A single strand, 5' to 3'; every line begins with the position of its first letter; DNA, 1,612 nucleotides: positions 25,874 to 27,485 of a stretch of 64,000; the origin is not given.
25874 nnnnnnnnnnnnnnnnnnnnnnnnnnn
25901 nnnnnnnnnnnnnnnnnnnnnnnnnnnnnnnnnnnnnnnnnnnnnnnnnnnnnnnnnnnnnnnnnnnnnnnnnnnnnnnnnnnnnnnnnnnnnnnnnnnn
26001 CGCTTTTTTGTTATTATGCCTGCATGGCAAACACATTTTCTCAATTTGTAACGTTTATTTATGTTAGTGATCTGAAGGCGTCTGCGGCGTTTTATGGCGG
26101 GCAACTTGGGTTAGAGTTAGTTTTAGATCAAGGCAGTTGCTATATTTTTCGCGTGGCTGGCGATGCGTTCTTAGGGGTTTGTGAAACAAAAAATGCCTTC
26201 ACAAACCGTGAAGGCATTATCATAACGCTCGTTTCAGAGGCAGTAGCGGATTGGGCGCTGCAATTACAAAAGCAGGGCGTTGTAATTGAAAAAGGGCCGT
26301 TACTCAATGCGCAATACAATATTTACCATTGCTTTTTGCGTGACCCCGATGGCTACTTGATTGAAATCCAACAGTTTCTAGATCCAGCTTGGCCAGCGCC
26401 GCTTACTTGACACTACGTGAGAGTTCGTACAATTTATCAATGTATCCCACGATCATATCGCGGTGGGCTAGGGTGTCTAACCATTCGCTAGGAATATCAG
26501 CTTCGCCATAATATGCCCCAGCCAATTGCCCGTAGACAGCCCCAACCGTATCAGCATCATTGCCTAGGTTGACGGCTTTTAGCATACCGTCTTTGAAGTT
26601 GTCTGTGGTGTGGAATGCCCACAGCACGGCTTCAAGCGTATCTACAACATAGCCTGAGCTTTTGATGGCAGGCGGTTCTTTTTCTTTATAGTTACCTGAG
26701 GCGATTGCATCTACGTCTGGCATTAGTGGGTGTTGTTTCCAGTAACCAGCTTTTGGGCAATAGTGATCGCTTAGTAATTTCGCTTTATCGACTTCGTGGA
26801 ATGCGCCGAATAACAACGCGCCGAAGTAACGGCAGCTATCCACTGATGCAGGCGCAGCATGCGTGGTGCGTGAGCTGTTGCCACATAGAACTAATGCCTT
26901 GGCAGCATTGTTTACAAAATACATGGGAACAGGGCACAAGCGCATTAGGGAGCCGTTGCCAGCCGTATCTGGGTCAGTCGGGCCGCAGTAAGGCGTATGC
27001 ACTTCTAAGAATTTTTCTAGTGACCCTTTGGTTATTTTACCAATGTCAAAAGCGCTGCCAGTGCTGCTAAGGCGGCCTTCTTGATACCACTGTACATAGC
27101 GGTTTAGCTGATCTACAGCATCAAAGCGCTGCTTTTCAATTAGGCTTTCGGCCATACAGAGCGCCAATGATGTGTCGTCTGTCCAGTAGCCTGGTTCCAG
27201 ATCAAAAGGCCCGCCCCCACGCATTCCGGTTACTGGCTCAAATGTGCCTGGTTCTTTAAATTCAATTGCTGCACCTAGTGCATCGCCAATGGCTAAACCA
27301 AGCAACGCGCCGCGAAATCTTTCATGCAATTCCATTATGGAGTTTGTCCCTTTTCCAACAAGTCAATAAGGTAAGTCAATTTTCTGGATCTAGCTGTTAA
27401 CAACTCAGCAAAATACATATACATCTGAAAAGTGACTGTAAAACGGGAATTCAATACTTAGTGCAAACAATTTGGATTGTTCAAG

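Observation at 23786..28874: An 18-bp operator-like element occurs exactly three times, linking the nurA operon, two small units and an XRE regulator gene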

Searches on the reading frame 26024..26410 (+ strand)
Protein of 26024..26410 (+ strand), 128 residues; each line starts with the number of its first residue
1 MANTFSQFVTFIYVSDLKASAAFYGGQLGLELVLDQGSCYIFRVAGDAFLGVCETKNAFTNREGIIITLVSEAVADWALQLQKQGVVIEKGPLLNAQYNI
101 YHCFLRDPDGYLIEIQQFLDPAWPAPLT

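Call 16: search_protein_families(library=pfam, proteins=[window:26024-26410:+], max_evalue=0.01)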
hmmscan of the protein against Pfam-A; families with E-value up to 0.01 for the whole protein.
window:26024-26410:+ (128 aa): 2 families
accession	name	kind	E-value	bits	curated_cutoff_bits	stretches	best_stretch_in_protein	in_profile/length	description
PF00903.31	Glyoxalase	-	1.1e-08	35.9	20.6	1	11-115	6-121/121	Glyoxalase/Bleomycin resistance protein/Dioxygenase superfamily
PF22677.2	Ble-like_N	-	0.00021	21.4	24.5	1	12-42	7-38/41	Bleomycin resistance protein-like N-terminal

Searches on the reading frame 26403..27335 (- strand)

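Call 16: search_protein_families(library=pfam, proteins=[window:26403-27335:-], max_evalue=0.01)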
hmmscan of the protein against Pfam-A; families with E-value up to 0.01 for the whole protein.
window:26403-27335:- (310 aa): 1 family
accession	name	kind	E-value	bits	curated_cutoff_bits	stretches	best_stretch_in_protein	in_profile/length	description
PF03747.19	ADP_ribosyl_GH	-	1.4e-73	248.5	26.2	1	9-284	1-287/287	ADP-ribosylglycohydrolase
